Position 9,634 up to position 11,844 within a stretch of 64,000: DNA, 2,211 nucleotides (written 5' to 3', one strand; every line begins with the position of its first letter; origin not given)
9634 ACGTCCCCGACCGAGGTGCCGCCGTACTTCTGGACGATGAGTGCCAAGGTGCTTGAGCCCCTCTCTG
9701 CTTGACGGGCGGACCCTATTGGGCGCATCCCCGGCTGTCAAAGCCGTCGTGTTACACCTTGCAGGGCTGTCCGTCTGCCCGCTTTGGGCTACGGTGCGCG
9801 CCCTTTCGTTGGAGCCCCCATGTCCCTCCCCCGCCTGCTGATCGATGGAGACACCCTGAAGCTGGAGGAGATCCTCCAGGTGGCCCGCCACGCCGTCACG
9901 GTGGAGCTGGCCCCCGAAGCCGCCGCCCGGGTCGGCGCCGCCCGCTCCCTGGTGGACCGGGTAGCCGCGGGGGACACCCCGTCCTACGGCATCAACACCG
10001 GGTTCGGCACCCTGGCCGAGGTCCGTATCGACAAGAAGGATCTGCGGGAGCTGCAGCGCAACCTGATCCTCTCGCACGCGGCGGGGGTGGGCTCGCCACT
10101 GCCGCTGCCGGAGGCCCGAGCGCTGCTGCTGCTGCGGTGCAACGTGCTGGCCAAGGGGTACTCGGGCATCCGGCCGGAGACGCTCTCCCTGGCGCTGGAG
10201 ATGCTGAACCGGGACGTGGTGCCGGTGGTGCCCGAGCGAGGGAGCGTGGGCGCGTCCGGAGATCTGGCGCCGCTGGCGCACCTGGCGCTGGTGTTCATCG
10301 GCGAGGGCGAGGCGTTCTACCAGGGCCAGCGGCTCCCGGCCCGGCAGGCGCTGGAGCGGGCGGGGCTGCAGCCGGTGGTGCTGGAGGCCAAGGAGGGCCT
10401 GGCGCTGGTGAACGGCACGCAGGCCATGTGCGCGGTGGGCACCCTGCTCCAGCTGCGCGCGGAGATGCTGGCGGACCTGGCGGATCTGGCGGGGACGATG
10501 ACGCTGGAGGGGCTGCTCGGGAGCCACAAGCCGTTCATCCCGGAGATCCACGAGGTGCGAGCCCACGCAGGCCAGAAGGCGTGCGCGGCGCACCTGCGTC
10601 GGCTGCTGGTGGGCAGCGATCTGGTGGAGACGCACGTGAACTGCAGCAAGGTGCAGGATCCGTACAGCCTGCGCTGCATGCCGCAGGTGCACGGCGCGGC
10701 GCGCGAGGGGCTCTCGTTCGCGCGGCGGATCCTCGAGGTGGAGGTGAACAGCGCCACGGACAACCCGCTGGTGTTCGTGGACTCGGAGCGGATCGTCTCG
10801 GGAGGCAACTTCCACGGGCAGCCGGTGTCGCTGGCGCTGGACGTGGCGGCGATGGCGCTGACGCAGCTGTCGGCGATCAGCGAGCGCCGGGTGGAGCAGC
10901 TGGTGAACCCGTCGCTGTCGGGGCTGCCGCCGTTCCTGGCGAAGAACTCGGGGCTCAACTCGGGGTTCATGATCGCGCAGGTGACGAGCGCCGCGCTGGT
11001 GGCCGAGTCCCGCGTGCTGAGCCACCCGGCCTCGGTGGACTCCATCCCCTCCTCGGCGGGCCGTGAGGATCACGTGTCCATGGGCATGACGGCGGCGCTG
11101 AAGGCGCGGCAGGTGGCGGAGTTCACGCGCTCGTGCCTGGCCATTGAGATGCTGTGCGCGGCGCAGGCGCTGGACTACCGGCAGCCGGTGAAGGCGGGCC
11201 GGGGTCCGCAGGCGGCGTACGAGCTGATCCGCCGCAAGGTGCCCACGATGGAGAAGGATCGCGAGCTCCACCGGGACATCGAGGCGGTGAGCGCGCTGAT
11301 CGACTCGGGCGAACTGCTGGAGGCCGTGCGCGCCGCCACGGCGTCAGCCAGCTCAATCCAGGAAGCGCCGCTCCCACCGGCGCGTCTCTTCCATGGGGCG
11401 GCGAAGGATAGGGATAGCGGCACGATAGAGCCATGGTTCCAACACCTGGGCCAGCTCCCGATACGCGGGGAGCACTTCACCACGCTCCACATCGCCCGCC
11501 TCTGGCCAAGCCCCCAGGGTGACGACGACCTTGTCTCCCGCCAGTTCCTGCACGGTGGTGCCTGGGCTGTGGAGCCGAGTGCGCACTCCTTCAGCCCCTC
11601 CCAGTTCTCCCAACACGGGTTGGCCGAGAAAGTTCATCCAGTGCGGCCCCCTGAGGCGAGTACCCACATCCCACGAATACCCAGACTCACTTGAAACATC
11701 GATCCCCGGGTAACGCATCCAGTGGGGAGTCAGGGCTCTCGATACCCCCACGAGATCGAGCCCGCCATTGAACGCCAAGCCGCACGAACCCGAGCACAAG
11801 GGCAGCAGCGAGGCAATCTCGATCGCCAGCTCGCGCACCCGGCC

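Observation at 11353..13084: Low-GC secreted-protein/immunity-like gene pair that overlaps the 3' end of hutH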

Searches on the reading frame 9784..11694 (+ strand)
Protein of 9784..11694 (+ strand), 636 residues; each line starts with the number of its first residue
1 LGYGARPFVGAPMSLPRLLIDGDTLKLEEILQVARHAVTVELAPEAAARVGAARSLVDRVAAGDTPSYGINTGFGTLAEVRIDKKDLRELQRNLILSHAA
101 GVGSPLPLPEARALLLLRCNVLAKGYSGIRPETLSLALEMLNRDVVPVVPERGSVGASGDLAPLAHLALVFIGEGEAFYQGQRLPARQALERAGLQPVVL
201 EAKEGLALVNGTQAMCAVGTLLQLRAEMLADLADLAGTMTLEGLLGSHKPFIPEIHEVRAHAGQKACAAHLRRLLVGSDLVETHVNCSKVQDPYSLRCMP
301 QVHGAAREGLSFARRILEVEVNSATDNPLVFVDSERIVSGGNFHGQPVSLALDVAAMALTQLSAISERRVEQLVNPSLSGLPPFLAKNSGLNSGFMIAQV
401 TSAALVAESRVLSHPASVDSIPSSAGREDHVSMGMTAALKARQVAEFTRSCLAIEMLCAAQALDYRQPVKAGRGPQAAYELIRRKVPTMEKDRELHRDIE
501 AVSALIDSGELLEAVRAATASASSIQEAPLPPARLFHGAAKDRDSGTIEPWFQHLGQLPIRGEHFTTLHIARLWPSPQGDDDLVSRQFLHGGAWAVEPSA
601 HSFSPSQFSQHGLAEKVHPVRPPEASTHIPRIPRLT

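Call 3: search_protein_families(library=pfam, proteins=[window:9784-11694:+], max_evalue=0.1)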
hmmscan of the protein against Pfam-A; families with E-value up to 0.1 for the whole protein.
window:9784-11694:+ (636 aa): 1 family
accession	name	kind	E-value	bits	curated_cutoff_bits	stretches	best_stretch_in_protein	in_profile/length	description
PF00221.24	Lyase_aromatic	-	3.3e-196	652.9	27.3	1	25-483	1-465/466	Aromatic amino acid lyase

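Call 51: find_homologous_proteins(query=window:9820-11694:+, max_evalue=1e-100)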
Query window:9820-11694:+ (624 aa): 7994 proteins with E <= 1e-100 among 8000 candidates; the best 120 are listed.
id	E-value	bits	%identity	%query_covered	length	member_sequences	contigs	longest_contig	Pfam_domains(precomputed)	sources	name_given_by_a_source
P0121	1.9e-296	1003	93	81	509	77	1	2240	PF00221.25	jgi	jgi:histidine ammonia-lyase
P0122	1.2e-292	990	90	81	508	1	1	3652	PF00221.25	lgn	-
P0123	4.3e-291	985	90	81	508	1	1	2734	PF00221.25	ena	-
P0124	6.1e-291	984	90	81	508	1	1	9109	PF00221.25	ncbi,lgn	ncbi:histidine ammonia-lyase [Pyxidicoccus sp. 3LG]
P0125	1.3e-290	983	90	81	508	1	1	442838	PF00221.25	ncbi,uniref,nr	ncbi:histidine ammonia-lyase [Pyxidicoccus xibeiensis]|uniref:histidine ammonia-lyase n=1 Tax=Pyxidi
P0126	4.0e-290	982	89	81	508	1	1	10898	PF00221.25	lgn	-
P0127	4.9e-290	981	90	81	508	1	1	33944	PF00221.25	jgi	jgi:histidine ammonia-lyase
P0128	1.6e-289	980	89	81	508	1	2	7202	PF00221.25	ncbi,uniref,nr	ncbi:histidine ammonia-lyase [Pyxidicoccus fallax]|uniref:Histidine ammonia-lyase n=1 Tax=Pyxidicocc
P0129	3.9e-289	978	89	81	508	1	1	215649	PF00221.25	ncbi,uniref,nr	ncbi:histidine ammonia-lyase [Pyxidicoccus trucidator]|uniref:histidine ammonia-lyase n=1 Tax=Pyxidi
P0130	3.9e-289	978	89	81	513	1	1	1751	PF00221.25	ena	-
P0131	1.2e-288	977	89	81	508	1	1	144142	PF00221.25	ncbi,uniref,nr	ncbi:histidine ammonia-lyase [Myxococcus sp. RHSTA-1-4]|uniref:histidine ammonia-lyase n=1 Tax=Myxoc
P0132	1.7e-288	976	89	81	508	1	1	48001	PF00221.25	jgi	jgi:histidine ammonia-lyase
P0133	2.2e-288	976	89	82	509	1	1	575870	PF00221.25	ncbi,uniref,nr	ncbi:histidine ammonia-lyase [Myxococcus stipitatus]|uniref:histidine ammonia-lyase n=1 Tax=Myxococc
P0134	5.4e-288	975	89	81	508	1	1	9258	PF00221.25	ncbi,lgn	ncbi:histidine ammonia-lyase [Pyxidicoccus sp. 3LFB2]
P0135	6.0e-288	975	89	81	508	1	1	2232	PF00221.25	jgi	jgi:histidine ammonia-lyase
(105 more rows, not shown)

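Call 52: find_encoding_contigs(protein=P0121, flank=5000, max_places=6)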
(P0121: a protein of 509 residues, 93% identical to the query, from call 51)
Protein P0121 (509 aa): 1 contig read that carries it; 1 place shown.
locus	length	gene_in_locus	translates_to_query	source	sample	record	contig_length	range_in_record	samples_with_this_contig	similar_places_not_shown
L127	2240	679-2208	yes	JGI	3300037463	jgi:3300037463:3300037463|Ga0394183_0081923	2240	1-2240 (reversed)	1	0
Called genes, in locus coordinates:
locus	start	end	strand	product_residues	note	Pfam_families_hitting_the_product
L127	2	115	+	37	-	?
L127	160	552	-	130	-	PF00633:HHH (weak), PF12836:HHH_3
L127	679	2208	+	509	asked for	PF00221:Lyase_aromatic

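Call 53: find_encoding_contigs(protein=P0122, flank=5000, max_places=3)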
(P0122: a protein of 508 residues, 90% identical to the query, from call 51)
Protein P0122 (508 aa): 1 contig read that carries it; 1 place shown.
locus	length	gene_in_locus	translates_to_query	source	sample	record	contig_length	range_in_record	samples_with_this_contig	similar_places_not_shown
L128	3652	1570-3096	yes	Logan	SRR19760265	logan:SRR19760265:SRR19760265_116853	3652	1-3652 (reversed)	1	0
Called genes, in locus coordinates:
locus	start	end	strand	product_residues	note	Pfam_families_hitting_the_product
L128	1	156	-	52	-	?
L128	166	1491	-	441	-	PF00696:AA_kinase, PF01842:ACT (weak), PF22468:ACT_9, PF13840:ACT_7, PF01842:ACT (weak), PF22468:ACT_9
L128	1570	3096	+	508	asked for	PF00221:Lyase_aromatic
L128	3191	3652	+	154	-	?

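Call 74: list_cluster_members(proteins=[P0121, P0002])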
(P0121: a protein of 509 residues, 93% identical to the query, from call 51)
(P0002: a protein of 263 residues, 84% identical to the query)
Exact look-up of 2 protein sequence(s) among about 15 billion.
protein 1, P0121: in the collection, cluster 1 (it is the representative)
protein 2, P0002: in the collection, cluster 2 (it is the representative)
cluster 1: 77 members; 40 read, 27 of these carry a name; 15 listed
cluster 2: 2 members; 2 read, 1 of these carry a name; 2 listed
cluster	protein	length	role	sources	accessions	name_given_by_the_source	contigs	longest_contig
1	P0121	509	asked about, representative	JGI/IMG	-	histidine ammonia-lyase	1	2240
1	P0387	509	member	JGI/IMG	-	histidine ammonia-lyase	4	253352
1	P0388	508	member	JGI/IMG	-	histidine ammonia-lyase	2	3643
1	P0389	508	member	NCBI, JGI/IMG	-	histidine ammonia-lyase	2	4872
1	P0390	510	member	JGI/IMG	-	histidine ammonia-lyase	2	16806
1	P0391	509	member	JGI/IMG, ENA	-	histidine ammonia-lyase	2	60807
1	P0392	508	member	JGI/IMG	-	histidine ammonia-lyase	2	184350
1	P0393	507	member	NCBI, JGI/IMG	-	histidine ammonia-lyase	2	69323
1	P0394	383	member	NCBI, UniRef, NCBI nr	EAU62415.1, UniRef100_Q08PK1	histidine ammonia-lyase [Stigmatella aurantiaca DW4/3-1] | Histidine ammonia-lyase n=1 Tax=Stigmatella aurantiaca (strain DW4/3-1) TaxID=378806 ...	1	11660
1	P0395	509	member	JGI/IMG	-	histidine ammonia-lyase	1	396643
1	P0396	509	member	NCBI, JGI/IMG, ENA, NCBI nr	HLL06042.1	MAG TPA: histidine ammonia-lyase [Myxococcaceae bacterium] | histidine ammonia-lyase [Myxococcaceae bacterium]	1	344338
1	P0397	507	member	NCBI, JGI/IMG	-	histidine ammonia-lyase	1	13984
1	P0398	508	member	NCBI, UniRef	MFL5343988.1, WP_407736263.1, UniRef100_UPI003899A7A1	MAG: histidine ammonia-lyase [Hyalangium sp.] | histidine ammonia-lyase n=1 Tax=Hyalangium sp. TaxID=2028555 RepID=UPI003899A7A1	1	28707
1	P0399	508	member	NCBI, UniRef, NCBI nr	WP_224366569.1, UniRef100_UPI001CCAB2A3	histidine ammonia-lyase [Hyalangium versicolor] | histidine ammonia-lyase n=1 Tax=Hyalangium versicolor TaxID=2861190 RepID=UPI001CCAB2A3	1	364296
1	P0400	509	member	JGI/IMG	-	histidine ammonia-lyase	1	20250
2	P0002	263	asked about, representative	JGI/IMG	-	hypothetical protein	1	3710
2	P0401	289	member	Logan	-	-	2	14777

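Call 75: find_encoding_contigs(protein=P0401, flank=8000, max_places=3)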
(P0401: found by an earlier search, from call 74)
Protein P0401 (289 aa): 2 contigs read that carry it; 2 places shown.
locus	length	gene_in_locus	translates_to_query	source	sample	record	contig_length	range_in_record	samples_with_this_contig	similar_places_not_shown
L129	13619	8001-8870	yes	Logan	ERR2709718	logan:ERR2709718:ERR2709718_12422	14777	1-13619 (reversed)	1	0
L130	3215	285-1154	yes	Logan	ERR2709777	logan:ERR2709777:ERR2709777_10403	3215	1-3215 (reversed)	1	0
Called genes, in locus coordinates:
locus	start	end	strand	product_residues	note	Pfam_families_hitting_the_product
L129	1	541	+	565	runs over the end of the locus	?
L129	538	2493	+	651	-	PF00149:Metallophos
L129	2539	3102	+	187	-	-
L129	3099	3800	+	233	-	PF00072:Response_reg, PF00486:Trans_reg_C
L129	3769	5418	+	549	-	PF00512:HisKA, PF02518:HATPase_c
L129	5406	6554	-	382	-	-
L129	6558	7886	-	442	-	-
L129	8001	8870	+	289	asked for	-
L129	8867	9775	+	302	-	PF11876:TsiV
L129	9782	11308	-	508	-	PF00221:Lyase_aromatic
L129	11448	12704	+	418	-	PF00696:AA_kinase, PF01842:ACT, PF22468:ACT_9, PF13840:ACT_7, PF01842:ACT (weak), PF22468:ACT_9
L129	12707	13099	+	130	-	PF14520:HHH_5 (faint), PF00633:HHH (weak), PF12836:HHH_3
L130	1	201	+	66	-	?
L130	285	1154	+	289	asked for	-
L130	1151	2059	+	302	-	PF11876:TsiV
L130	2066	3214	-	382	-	?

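Call 77: find_encoding_contigs(protein=P0398, flank=9000, max_places=3)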
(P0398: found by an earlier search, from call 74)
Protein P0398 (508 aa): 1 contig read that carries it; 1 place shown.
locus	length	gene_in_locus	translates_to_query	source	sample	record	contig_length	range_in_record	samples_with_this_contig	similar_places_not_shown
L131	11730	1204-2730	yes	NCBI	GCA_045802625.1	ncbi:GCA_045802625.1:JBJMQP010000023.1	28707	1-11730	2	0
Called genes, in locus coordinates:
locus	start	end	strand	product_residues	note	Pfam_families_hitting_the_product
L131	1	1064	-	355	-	PF00696:AA_kinase, PF01842:ACT, PF22468:ACT_9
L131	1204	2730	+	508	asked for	PF00221:Lyase_aromatic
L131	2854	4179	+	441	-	-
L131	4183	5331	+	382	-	-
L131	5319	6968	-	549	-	PF00512:HisKA, PF02518:HATPase_c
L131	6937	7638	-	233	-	PF00072:Response_reg, PF00486:Trans_reg_C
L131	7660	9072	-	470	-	PF00675:Peptidase_M16, PF05193:Peptidase_M16_C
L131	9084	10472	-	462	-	PF00675:Peptidase_M16, PF05193:Peptidase_M16_C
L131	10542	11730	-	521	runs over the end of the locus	PF00069:Pkinase, PF07714:PK_Tyr_Ser-Thr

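Call 78: find_encoding_contigs(protein=P0399, flank=9000, max_places=3)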
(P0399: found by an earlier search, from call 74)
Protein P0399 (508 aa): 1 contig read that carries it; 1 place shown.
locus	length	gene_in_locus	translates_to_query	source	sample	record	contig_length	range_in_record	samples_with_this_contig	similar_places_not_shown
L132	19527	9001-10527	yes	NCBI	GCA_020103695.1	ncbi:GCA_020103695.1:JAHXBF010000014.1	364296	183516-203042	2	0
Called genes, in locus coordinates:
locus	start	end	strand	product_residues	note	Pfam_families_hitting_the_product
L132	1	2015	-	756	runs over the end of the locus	PF00672:HAMP, PF02518:HATPase_c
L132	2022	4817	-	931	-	PF10282:Lactonase (faint)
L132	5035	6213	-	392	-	PF13506:Glyco_transf_21, PF00535:Glycos_transf_2, PF13641:Glyco_tranf_2_3, PF13632:Glyco_trans_2_3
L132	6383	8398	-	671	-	PF13634:Nucleoporin_FG (faint)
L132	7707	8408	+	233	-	-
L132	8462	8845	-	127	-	PF14520:HHH_5 (faint), PF12836:HHH_3, PF00633:HHH (weak)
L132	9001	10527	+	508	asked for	PF00221:Lyase_aromatic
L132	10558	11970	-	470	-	PF00675:Peptidase_M16, PF05193:Peptidase_M16_C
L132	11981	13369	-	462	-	PF00675:Peptidase_M16, PF05193:Peptidase_M16_C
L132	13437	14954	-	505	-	PF00069:Pkinase, PF07714:PK_Tyr_Ser-Thr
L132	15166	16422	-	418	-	PF26410:GH5_mannosidase, PF00150:Cellulase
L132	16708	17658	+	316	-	-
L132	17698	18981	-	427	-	PF00246:Peptidase_M14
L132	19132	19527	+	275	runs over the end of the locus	PF02368:Big_2, PF02369:Big_1 (faint), PF22359:Big-like (faint), PF26182:Ig_NUP210_5th (faint), PF26918:Ig_Eae (faint), PF02368:Big_2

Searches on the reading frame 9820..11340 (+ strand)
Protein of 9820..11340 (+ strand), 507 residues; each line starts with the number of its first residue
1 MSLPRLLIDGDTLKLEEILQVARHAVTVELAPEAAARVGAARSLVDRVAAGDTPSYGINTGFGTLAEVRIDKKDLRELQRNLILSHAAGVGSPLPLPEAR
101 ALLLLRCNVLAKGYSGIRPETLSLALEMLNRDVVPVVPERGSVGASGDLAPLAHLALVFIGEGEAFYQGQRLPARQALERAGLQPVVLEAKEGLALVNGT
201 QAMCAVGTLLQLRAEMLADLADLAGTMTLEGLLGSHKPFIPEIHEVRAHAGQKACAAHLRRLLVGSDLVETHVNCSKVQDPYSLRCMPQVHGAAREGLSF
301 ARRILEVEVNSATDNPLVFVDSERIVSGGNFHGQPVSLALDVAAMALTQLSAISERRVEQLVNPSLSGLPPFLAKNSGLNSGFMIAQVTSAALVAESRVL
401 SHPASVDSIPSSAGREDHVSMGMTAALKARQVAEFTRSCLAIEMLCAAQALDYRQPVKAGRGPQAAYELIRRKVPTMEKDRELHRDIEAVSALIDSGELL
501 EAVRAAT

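Call 14: find_related_loci(query=window:9820-11340:+, collection=genome_contigs, flank=8000)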
Query window:9820-11340:+ (507 aa) in genome_contigs; peptide patterns used: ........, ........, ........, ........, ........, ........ (x = any residue, [..] = any of these).
600 stretches matched a pattern (row limit reached: there are more); 599 encode a relative of the query (tblastn E <= 1e-3); the best 80 are kept; 80 distinct loci.
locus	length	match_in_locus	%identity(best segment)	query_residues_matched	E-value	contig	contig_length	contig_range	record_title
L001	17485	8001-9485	83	8-502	0e+0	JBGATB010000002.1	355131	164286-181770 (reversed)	MAG: Myxococcaceae bacterium isolate MAG_AAO_H10.6 AAOH10-6_opera_contig_111, whole genome shotgun sequence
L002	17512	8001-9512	81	1-504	0e+0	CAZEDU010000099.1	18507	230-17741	MAG TPA_asm: uncultured Myxococcaceae bacterium isolate binchicken_co179_59 genome assembly, contig: NODE_6198_length_18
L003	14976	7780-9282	75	6-506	0e+0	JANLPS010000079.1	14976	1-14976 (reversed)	MAG: Archangium sp. isolate OTE_38_metabat_310 OTE_38_k141_2159657, whole genome shotgun sequence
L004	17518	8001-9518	74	1-506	0e+0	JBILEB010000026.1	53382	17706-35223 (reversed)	MAG: Myxococcaceae bacterium isolate ME2016-07-22_3300044628_group7_bin89 Rohwer_bin1478_scaffold_181_c1, whole genome s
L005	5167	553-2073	73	1-506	0e+0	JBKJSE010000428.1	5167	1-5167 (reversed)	MAG: Archangium sp. isolate ant_bin.566 k117_5811570, whole genome shotgun sequence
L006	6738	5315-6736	80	1-474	0e+0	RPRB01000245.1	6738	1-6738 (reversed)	MAG: Myxococcaceae bacterium isolate metabat2.71 metabat2.71_Contig_550658, whole genome shotgun sequence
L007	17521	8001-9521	87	1-507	0e+0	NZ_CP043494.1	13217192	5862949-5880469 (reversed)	Archangium minus strain Cbm 6 chromosome, complete genome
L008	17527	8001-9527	62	6-504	0e+0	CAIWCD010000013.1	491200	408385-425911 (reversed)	MAG: uncultured delta proteobacterium isolate Umea1_bin-0479 genome assembly, contig: bin-0479:13/53, whole genome shotg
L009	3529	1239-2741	56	5-506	0e+0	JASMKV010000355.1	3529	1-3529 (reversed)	MAG: Myxococcota bacterium isolate Arabian9_MAG_24 c_000001242036, whole genome shotgun sequence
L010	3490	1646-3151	57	5-506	0e+0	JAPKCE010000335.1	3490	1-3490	MAG: Myxococcota bacterium isolate ANT-56 NODE_16644_length_3490_cov_3.026201, whole genome shotgun sequence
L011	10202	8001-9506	60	13-506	5e-173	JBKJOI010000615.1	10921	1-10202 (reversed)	MAG: Haliangiales bacterium isolate ant_bin.405 k117_2450326, whole genome shotgun sequence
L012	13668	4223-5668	59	13-494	9e-173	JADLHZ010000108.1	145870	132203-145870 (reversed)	MAG: Deltaproteobacteria bacterium isolate SJ496 c_000001218639, whole genome shotgun sequence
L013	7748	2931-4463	54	6-506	2e-172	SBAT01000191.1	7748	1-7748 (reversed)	MAG: Chloroflexota bacterium isolate Bin_14_1_1 Ba_contig26100, whole genome shotgun sequence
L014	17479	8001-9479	56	8-499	1e-171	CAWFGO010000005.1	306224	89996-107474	MAG: uncultured Verrucomicrobiae bacterium isolate MFD04944.bin.2.225 genome assembly, contig: contig_53878, whole genom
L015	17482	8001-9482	53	1-495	5e-175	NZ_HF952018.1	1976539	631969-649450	Thermobrachium celere DSM 8682, whole genome shotgun sequence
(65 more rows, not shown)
